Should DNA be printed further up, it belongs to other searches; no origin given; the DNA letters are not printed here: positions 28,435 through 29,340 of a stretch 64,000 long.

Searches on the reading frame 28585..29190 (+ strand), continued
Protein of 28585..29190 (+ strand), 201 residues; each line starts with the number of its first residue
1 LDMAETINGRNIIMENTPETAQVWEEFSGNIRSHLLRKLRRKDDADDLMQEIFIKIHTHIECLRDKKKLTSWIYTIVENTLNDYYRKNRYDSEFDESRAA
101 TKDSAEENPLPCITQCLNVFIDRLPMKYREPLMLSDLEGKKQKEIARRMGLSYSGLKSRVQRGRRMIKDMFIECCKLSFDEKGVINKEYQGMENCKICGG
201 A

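Call 72: search_protein_families(library=pfam, proteins=[L078:1161-1931:-, L078:1994-2251:-, L078:500-1111:-, L078:2796-3638:-, L003:48-2090:+, L003:2103-2504:+, L003:3562-6495:-], max_evalue=0.01)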
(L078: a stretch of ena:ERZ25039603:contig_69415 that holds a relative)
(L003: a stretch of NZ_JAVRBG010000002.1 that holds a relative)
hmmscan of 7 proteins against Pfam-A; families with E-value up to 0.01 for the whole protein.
L078:1161-1931:- (256 aa): 2 families
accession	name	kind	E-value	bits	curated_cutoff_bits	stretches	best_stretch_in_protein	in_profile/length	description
PF07475.17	Hpr_kinase_C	-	0.0024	17.9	33.3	1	67-119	3-55/171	HPr Serine kinase C-terminal domain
PF10236.15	DAP3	-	0.0059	16.3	23.1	1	82-107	23-48/311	Mitochondrial ribosomal death-associated protein 3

L078:1994-2251:- (85 aa): 1 family
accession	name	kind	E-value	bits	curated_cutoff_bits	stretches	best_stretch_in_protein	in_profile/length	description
PF05402.18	PqqD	-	1.4e-08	35.4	23.4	1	20-84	2-67/67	Coenzyme PQQ synthesis protein D (PqqD)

L078:500-1111:- (203 aa): 1 family
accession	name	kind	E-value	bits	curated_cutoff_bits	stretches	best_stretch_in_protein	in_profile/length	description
PF13403.11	Hint_2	-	9.8e-06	26.4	28.4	1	53-89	1-37/147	Hint domain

L078:2796-3638:- (280 aa): 16 families
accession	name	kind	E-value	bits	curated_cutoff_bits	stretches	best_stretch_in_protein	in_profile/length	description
PF13847.12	Methyltransf_31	-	1.7e-23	83.4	27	1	43-151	2-113/145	Methyltransferase domain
PF13649.12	Methyltransf_25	-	3.7e-18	66.4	27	1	48-143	1-97/97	Methyltransferase domain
PF01209.24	Ubie_methyltran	-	9.2e-18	64.9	20.1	1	37-152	40-156/233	ubiE/COQ5 methyltransferase family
PF08241.18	Methyltransf_11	-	6e-17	62.5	21.2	1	49-147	1-95/95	Methyltransferase domain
PF01135.25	PCMT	-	4.3e-13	50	20.3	1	38-145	67-169/210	Protein-L-isoaspartate(D-aspartate) O-methyltransferase (PCMT)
PF08242.18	Methyltransf_12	-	4.3e-12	47.1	30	1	49-145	1-98/98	Methyltransferase domain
PF13489.12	Methyltransf_23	-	1.2e-10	41.8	27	1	31-151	11-120/164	Methyltransferase domain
PF03848.20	TehB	-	2.8e-09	37.1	20.4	1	34-159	20-147/193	Tellurite resistance protein TehB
PF02353.26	CMAS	-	7.9e-07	29.1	27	1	33-147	51-164/273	Mycolic acid cyclopropane synthetase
PF01739.24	CheR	-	0.00091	19.1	27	0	91-145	114-171/195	CheR methyltransferase, SAM binding domain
PF05175.20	MTS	-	0.002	18.2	23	1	29-117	16-103/170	Methyltransferase small domain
PF02390.23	Methyltransf_4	-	0.002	18.1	24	0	48-128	5-83/173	Putative methyltransferase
PF00398.26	RrnaAD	-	0.0027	17.3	24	1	28-107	12-88/263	Ribosomal RNA adenine dimethylase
PF02527.21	GidB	-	0.0038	17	27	1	7-137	6-136/184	rRNA small subunit methyltransferase G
PF01269.23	Fibrillarin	-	0.0049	16.5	27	1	36-105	63-130/227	Fibrillarin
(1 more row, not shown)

L003:48-2090:+ (680 aa): 10 families
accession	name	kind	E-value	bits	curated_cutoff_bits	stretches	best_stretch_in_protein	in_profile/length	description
PF13426.13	PAS_9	-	6.6e-22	78.2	27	1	219-320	2-103/103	PAS domain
PF00989.32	PAS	-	2.3e-21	76.4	22.6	1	209-318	2-113/113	PAS fold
PF08448.16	PAS_4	-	1.7e-17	64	23.1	2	215-322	2-109/110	PAS fold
PF02518.31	HATPase_c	-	6.9e-16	59.1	26.4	1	576-678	6-107/111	Histidine kinase-, DNA gyrase B-, and HSP90-like ATPase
PF08447.18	PAS_3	-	9.7e-14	51.9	25.6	2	349-433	2-87/89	PAS fold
PF13188.13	PAS_8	-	2.2e-09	37.3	21.8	1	209-250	2-40/65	PAS domain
PF14501.12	HATPase_c_5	-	1.4e-05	25.3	22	1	576-667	6-91/102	GHKL domain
PF00512.31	HisKA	-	5.3e-05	23.6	26.9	1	462-518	2-57/66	His Kinase A (phospho-acceptor) domain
PF13596.12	PAS_10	-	0.0011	20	22.1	0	116-194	38-106/106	PAS domain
PF12860.13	PAS_7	-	0.0027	18.3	27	0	215-266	2-54/115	PAS fold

L003:2103-2504:+ (133 aa): 1 family
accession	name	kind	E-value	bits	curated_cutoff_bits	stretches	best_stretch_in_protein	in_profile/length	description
PF00072.30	Response_reg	-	2.9e-07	31.1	30.2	1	9-130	2-109/111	Response regulator receiver domain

L003:3562-6495:- (977 aa): 4 families
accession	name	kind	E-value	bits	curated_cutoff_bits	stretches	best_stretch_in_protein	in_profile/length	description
PF07733.18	DNA_pol3_alpha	-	5.2e-59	200.4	23.9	1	242-477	2-260/260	Bacterial DNA polymerase III alpha NTPase domain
PF17657.6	DNA_pol3_finger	-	5.8e-40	136.8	22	1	481-651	2-166/166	Bacterial DNA polymerase III alpha subunit finger domain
PF14579.12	HHH_6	-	8.1e-15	55.3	25.6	1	727-809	5-90/90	Helix-hairpin-helix motif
PF02811.25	PHP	-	1.9e-07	32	26.4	1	9-86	18-99/164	PHP domain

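Call 73: search_protein_families(library=ncbifam, proteins=[L078:1161-1931:-, L078:1994-2251:-, L078:2796-3638:-, L003:48-2090:+, L003:2103-2504:+, L003:3562-6495:-, L003:3001-3534:+], max_evalue=0.0001)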
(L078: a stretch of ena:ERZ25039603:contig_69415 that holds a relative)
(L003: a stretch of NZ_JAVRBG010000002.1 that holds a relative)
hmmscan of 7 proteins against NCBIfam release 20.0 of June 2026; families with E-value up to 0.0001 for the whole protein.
L078:1161-1931:- (256 aa): 1 family
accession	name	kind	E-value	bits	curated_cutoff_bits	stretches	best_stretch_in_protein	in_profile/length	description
TIGR04352.1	HprK_rel_A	equivalog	3.2e-16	59.3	200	1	55-250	81-278/280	HprK-related kinase A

L078:1994-2251:- (85 aa): 3 families
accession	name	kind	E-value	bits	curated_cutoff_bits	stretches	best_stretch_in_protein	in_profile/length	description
TIGR03859.1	PQQ_PqqD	equivalog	4.6e-06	26.4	46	1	14-83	12-79/81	pyrroloquinoline quinone biosynthesis peptide chaperone PqqD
TIGR04353.1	PqqD_rel_X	equivalog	6.7e-05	23.8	35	1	17-84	2-73/74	HPr-rel-A system PqqD family peptide chaperone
NF033530.1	lasso_PqqD_Strm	exception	9.8e-05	22.5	70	0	11-84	4-78/78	lasso peptide biosynthesis PqqD family chaperone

L078:2796-3638:- (280 aa): 43 families (the best 25 are shown)
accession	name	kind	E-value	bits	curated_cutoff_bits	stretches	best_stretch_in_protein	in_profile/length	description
NF041537.1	ArsM_AhpD_UU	exception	1.9e-21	76.3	510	1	37-145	69-178/345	arsenite methyltransferase/AhpD domain selenoprotein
NF008823.0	PRK11873.1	subfamily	8.8e-20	71.3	263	1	39-147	72-181/272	arsenite methyltransferase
NF047649.1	MTase_UXPK_star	exception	1e-19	70.7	460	1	39-145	72-179/283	methyltransferase/UXPK-star double selenoprotein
NF041536.1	ArsM_DUF2284_UU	exception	4.7e-18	64.8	575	1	41-145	73-178/459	arsenite methyltransferase/DUF2284 domain selenoprotein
NF001243.0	PRK00216.1-4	equivalog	5.3e-17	61.9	235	1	35-152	38-156/237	demethylmenaquinone methyltransferase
TIGR02752.1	MenG_heptapren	equivalog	1.7e-15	57.2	419.85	1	39-152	40-154/231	demethylmenaquinone methyltransferase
NF001240.0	PRK00216.1-1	equivalog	2.8e-15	56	378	1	37-161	56-179/251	bifunctional demethylmenaquinone methyltransferase/2-methoxy-6-polyprenyl-1,4-benzoquinol methylase UbiE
NF045667.1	MTase_DVU1556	equivalog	1.2e-13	51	155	1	32-147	10-119/213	DVU_1556 family methyltransferase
TIGR01934.1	MenG_MenH_UbiE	subfamily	1.5e-13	50.6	158.35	1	35-160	30-154/223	ubiquinone/menaquinone biosynthesis methyltransferase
NF001244.0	PRK00216.1-5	equivalog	4.9e-13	48.9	216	1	35-152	39-158/236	bifunctional demethylmenaquinone methyltransferase/2-methoxy-6-polyprenyl-1,4-benzoquinol methylase UbiE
NF052510.1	methyltran_MpqE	exception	2.2e-12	46.9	335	1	35-149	37-153/234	methyl-plastoquinone biosynthesis methyltransferase MpqE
NF043040.1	corrin_prot_MT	hypoth_equivalog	3.1e-12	46.4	180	1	29-145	27-145/216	corrinoid protein-associated methyltransferase CpaM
TIGR01983.1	UbiG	equivalog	3.5e-12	46.1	102.95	1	29-147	33-151/228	bifunctional 2-polyprenyl-6-hydroxyphenol methylase/3-demethylubiquinol 3-O-methyltransferase UbiG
NF001453.0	PRK00312.1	equivalog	2.8e-11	43.4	188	1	34-145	70-173/217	protein-L-isoaspartate(D-aspartate) O-methyltransferase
NF010550.0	PRK13943.1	equivalog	3.8e-11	42.7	359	1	38-144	74-175/322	protein-L-isoaspartate O-methyltransferase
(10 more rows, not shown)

L003:48-2090:+ (680 aa): 73 families (the best 25 are shown)
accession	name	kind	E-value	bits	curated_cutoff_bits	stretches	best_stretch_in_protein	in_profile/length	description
NF046044.1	PnpS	equivalog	5.7e-40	137.5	400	2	376-678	100-389/390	two-component system histidine kinase PnpS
NF047874.1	MASE3_PAS_HK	subfamily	2e-38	132.7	560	2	378-678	315-623/655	MASE3 domain-containing sensor histidine kinase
NF008468.0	PRK11360.1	equivalog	7.1e-37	127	646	2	436-679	375-607/616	two-component system sensor histidine kinase AtoS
TIGR00229.1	sensory_box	domain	2.2e-36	124.8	22.9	1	205-326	2-124/126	PAS domain S-box protein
NF045595.1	HK_scytonemin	equivalog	1.7e-32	112.6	865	2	435-678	388-633/637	scytonemin biosynthesis sensor histidine kinase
TIGR02966.1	phoR_proteo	equivalog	3.4e-31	108.5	334.2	1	462-678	114-333/333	phosphate regulon sensor histidine kinase PhoR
NF033092.0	HK_WalK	equivalog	2.4e-28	99.1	725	2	459-677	369-591/594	cell wall metabolism sensor histidine kinase WalK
NF008302.0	PRK11091.1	equivalog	2e-27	95.7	838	2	426-678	254-503/779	aerobic respiration two-component sensor histidine kinase ArcB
NF047465.1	hybrid_HK_LvrA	exception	5.5e-27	94.1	1200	1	443-676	581-814/819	hybrid histidine kinase/response regulator LvrA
NF041947.1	LuxQ_Vibrio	equivalog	3.5e-22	78.1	1200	1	424-677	434-693/843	quorum-sensing autoinducer 2 sensor kinase/phosphatase LuxQ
NF053855.1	HisKinPhoRBctds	equivalog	3.4e-21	75.3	500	1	464-677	363-580/583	two-component system sensor histidine kinase PhoR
NF041880.1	EPS_EpsF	equivalog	5.9e-21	74.5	900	1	389-672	206-483/492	response regulator EpsF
NF041735.1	hist_kin_RppB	equivalog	6.1e-20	71.4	400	1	455-677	209-436/438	two-component system sensor histidine kinase RppB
NF052573.1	HisKinEspAMyxo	equivalog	1.5e-18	66.3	1400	1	434-678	361-609/755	serine histidine kinase EspA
TIGR02956.1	TMAO_torS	equivalog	5.6e-18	64.4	676.5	1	468-676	470-678/967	TMAO reductase system sensor histidine kinase/response regulator TorS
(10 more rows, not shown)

L003:2103-2504:+ (133 aa): 0 families

L003:3562-6495:- (977 aa): 13 families
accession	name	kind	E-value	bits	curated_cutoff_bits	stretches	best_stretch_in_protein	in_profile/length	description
NF004226.0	PRK05673.1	equivalog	1.6e-151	506.5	1002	1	140-959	197-1056/1146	DNA polymerase III subunit alpha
TIGR00594.1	polc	superfamily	2.2e-144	482.9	434.35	1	141-910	193-1006/1022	DNA polymerase III subunit alpha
NF005298.0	PRK06826.1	equivalog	5.6e-140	468.1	1260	1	142-966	200-1073/1151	DNA polymerase III subunit alpha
NF004225.0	PRK05672.1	subfamily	2.5e-136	456.2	939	1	141-906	193-974/1047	error-prone DNA polymerase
NF005516.0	PRK07135.1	equivalog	2.2e-129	433.2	1084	1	9-892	23-906/974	DNA polymerase III DnaE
NF005377.0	PRK06920.1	equivalog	1.1e-118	397.7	1806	1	132-968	174-1026/1108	DNA polymerase III subunit alpha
NF005582.0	PRK07279.1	equivalog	1.5e-117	394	1279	1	11-963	23-962/1033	DNA polymerase III subunit alpha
NF005617.0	PRK07374.1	equivalog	1.5e-95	321.2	1653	2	420-824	513-917/1170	DNA polymerase III subunit alpha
NF004550.0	PRK05898.1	equivalog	3e-93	313.7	1182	1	9-822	21-829/971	DNA polymerase III subunit alpha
NF007079.0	PRK09532.1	equivalog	3.9e-64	217.2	1525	2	421-673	512-777/876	DNA polymerase III subunit alpha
TIGR01405.1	polC_Gram_pos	equivalog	1.9e-18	65.6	1043.45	1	206-322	567-678/1211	DNA polymerase III subunit alpha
NF001688.0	PRK00448.1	equivalog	1.5e-17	62.5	873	1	144-322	734-913/1445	PolC-type DNA polymerase III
NF005616.0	PRK07373.1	equivalog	2.7e-16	59.1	646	1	667-820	33-190/449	DNA polymerase III subunit alpha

L003:3001-3534:+ (177 aa): 79 families (the best 25 are shown)
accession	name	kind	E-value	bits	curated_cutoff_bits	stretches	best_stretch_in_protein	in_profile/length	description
NF007215.0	PRK09637.1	equivalog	1e-45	155.9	212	1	2-166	1-170/181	RNA polymerase sigma factor SigZ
TIGR02959.1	SigZ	equivalog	4e-43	147.2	168.65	1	8-166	1-164/170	RNA polymerase sigma factor SigZ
TIGR02985.1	Sig70_bacteroi1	subfamily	1.3e-21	77.5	126.4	1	6-149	5-161/162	RNA polymerase sigma-70 factor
NF058625.1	sigma_PG0214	equivalog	1.7e-21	76.7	130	1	6-157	8-168/170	GFO_1088 family ECF-type sigma factor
TIGR02937.1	sigma70-ECF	superfamily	3.8e-21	75.4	42.9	1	12-149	11-164/165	sigma-70 family RNA polymerase sigma factor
TIGR02950.1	SigM_subfam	subfamily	8.3e-20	71.2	147.95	1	5-150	3-158/159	RNA polymerase sigma factor, SigM family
NF006930.0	PRK09415.1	subfamily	1.8e-19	70.3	198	1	5-152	19-177/179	RNA polymerase factor sigma C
NF009166.1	PRK12513.1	equivalog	2.6e-19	69.7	206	1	11-77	31-97/193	RNA polymerase sigma factor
NF009170.0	PRK12517.1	subfamily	2e-18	66.5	197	1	9-152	30-178/188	RNA polymerase sigma factor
NF007223.0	PRK09641.1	equivalog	7.5e-18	65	209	2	80-152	116-186/187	RNA polymerase sigma factor SigW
TIGR02989.1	Sig-70_gvs1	subfamily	5.4e-17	62.2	124.55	1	5-147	4-155/158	RNA polymerase sigma-70 factor, Rhodopirellula/Verrucomicrobium family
NF008890.0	PRK11924.1-3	equivalog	1.4e-16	60.5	284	1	6-151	43-202/205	RNA polymerase sigma factor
NF007226.0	PRK09644.1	equivalog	2.1e-16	60.4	199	1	2-150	1-157/166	RNA polymerase sigma factor SigM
NF008888.0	PRK11922.1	equivalog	8.2e-16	58.3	204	2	84-152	132-198/231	RNA polymerase sigma factor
NF053879.1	RNAPolSigSigVBac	equivalog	8.6e-16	58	190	1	11-151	13-156/160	RNA polymerase sigma factor SigV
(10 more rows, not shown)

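Call 75: find_homologous_proteins(query=L003:3001-3534:+, max_evalue=1e-25)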
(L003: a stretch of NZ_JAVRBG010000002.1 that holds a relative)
Query L003:3001-3534:+ (177 aa): 347 proteins with E <= 1e-25 among 442 candidates; the best 120 are listed.
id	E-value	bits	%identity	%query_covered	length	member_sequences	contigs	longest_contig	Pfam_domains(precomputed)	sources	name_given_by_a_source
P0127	9.1e-111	385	100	99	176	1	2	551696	PF04545.23,PF04542.21,PF08281.19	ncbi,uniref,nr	ncbi:sigma-70 family RNA polymerase sigma factor [Mesonia ostreae]|uniref:Sigma-70 family RNA polyme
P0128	3.1e-86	305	80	98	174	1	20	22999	PF04545.23,PF04542.21,PF08281.19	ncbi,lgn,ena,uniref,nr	ncbi:sigma-70 family RNA polymerase sigma factor [Mesonia sp. MT50]|uniref:Sigma-70 family RNA polym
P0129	1.2e-82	294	76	98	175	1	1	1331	PF04545.23,PF04542.21,PF08281.19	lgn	-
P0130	7.3e-82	291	75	98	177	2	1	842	PF04545.23,PF04542.21,PF08281.19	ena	-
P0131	2.6e-81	289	73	97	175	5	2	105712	PF04545.23,PF04542.21,PF08281.19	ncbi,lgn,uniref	ncbi:MAG: sigma-70 family RNA polymerase sigma factor [Mesonia hippocampi]|uniref:sigma-70 family RN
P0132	3.5e-81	289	76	98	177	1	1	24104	PF04545.23,PF04542.21,PF08281.19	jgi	jgi:RNA polymerase sigma-70 factor (ECF subfamily)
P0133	4.9e-81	288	75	98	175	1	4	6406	PF04545.23,PF04542.21,PF08281.19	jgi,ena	-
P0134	9.5e-81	288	74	98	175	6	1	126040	PF04545.23,PF04542.21,PF08281.19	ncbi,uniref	ncbi:sigma-70 family RNA polymerase sigma factor [Mariniflexile ostreae]|uniref:Sigma-70 family RNA 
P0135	1.5e-80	287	74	98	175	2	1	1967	PF04545.23,PF04542.21,PF08281.19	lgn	-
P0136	8.2e-80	285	75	98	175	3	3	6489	PF04545.23,PF04542.21,PF08281.19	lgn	-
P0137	2.3e-79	283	73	98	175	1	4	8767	PF04545.23,PF04542.21,PF08281.19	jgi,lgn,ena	jgi:RNA polymerase sigma-70 factor (ECF subfamily)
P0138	6.6e-79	282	73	97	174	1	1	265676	PF04545.23,PF04542.21,PF08281.19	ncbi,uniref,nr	ncbi:sigma-70 family RNA polymerase sigma factor [Flavivirga sp. 57AJ16]|uniref:sigma-70 family RNA 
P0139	9.0e-79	281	73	98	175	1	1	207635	PF04545.23,PF04542.21,PF08281.19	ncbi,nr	ncbi:MAG: sigma-70 family RNA polymerase sigma factor [Flavobacteriaceae bacterium]|nr:sigma-70 fami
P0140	1.0e-78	281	72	97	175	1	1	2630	PF04545.23,PF04542.21,PF08281.19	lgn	-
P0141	1.1e-78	281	70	97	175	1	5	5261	PF04545.23,PF04542.21,PF08281.19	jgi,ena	-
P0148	7.2e-78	278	75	97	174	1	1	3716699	PF04545.23,PF04542.21,PF08281.19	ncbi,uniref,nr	ncbi:sigma-70 family RNA polymerase sigma factor [Kaistella flava (ex Peng et al. 2021)]|uniref:Sigm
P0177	2.3e-75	270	70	98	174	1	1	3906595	PF04545.23,PF04542.21,PF08281.19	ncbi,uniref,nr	ncbi:sigma-70 family RNA polymerase sigma factor [Hwangdonia lutea]|uniref:Sigma-70 family RNA polym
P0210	7.4e-73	262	67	99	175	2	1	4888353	PF04545.23,PF04542.21,PF08281.19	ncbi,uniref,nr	ncbi:RNA polymerase, sigma subunit, SigZ [Cellulophaga algicola DSM 14237]|uniref:RNA polymerase, si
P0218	2.5e-72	260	65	97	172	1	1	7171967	PF04545.23,PF04542.21,PF08281.19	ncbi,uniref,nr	ncbi:sigma-70 family RNA polymerase sigma factor [Tunicatimonas pelagia]|uniref:sigma-70 family RNA 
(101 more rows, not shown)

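Call 76: find_encoding_contigs(protein=P0210, flank=3000, max_places=1)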
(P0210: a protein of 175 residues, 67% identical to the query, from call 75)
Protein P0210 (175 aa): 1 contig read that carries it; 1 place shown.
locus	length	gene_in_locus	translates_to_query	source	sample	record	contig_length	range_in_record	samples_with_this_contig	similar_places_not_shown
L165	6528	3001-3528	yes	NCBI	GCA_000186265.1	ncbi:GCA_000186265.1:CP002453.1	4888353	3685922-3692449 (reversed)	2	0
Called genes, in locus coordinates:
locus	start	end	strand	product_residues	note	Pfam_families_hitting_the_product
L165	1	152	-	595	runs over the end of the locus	PF00317:Ribonuc_red_lgN, PF02867:Ribonuc_red_lgC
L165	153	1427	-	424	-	PF03477:ATP-cone, PF00268:Ribonuc_red_sm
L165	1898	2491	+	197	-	PF19630:DUF6134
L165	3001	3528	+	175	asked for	PF04542:Sigma70_r2, PF04545:Sigma70_r4, PF08281:Sigma70_r4_2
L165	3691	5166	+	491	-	PF00144:Beta-lactamase, PF13181:TPR_8 (faint), PF13414:TPR_11 (weak), PF14559:TPR_19 (weak), PF00515:TPR_1 (weak), PF07719:TPR_2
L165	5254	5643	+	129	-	-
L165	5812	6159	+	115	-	-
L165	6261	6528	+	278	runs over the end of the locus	-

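Call 77: find_encoding_contigs(protein=P0148, flank=3000, max_places=1)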
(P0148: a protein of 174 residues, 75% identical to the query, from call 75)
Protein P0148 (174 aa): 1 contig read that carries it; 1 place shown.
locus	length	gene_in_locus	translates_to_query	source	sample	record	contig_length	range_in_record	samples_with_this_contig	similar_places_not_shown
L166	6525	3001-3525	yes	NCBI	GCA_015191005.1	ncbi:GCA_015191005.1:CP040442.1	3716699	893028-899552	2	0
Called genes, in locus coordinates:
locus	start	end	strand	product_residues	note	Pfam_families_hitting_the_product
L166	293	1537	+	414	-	PF04966:OprB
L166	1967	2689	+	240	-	PF09992:NAGPA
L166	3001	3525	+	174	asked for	PF04542:Sigma70_r2, PF04545:Sigma70_r4, PF08281:Sigma70_r4_2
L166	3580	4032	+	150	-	PF07606:DUF1569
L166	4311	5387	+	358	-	PF00144:Beta-lactamase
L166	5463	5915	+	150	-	PF00383:dCMP_cyt_deam_1, PF14437:MafB19-deam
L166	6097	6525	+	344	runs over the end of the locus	PF16884:ADH_N_2, PF00107:ADH_zinc_N, PF13602:ADH_zinc_N_2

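Call 78: find_encoding_contigs(protein=P0177, flank=3000, max_places=1)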
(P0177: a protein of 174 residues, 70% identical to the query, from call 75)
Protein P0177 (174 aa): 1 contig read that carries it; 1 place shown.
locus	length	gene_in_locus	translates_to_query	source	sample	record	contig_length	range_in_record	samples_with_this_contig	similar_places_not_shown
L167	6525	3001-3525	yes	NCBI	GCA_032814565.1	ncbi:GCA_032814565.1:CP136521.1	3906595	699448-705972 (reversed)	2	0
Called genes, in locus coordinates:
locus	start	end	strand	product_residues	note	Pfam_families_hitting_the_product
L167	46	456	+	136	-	PF14126:DUF4293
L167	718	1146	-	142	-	PF00254:FKBP_C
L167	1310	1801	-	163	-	PF12850:Metallophos_2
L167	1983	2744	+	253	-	PF06912:DUF1275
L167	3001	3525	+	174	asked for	PF04542:Sigma70_r2, PF04545:Sigma70_r4, PF08281:Sigma70_r4_2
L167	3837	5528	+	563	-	PF01336:tRNA_anti-codon, PF00152:tRNA-synt_2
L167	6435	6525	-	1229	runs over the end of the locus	PF18076:FGAR-AT_N, PF18072:FGAR-AT_linker, PF02769:AIRS_C, PF22689:FGAR-AT_PurM_N-like, PF02769:AIRS_C, PF13507:GATase_5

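Call 79: find_encoding_contigs(protein=P0218, flank=3000, max_places=1)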
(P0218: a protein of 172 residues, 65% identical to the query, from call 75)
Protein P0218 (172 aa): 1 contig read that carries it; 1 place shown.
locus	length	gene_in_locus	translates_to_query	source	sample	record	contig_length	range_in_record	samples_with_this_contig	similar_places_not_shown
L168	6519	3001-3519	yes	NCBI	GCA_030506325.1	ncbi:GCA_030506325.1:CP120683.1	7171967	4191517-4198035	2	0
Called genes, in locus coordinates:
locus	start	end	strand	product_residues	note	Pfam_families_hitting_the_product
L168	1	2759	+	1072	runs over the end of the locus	PF01839:FG-GAP (faint), PF13517:FG-GAP_3, PF00801:PKD (faint), PF18911:PKD_4 (faint), PF19081:Ig_7 (faint), PF13585:CHU_C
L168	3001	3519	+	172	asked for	PF04542:Sigma70_r2, PF08281:Sigma70_r4_2, PF04545:Sigma70_r4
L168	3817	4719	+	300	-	PF00850:Hist_deacetyl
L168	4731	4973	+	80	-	-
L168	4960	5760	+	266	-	PF01694:Rhomboid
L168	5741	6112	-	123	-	PF18962:Por_Secre_tail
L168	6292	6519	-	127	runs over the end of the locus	-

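Call 80: find_encoding_contigs(protein=P0134, flank=3000, max_places=1)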
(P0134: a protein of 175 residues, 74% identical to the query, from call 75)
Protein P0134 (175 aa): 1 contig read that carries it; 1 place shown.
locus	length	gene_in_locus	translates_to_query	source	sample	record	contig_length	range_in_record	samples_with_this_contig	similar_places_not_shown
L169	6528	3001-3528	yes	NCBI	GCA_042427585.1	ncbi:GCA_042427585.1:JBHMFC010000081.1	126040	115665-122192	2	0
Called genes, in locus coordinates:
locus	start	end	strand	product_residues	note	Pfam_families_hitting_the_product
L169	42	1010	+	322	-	PF17642:TssD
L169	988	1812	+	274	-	-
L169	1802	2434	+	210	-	-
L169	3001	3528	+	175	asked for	PF04542:Sigma70_r2, PF04545:Sigma70_r4 (weak), PF08281:Sigma70_r4_2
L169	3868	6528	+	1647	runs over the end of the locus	PF13156:Mrr_cat_2, PF00176:SNF2-rel_dom (faint), PF00270:DEAD (weak), PF04851:ResIII, PF00271:Helicase_C, PF03457:HA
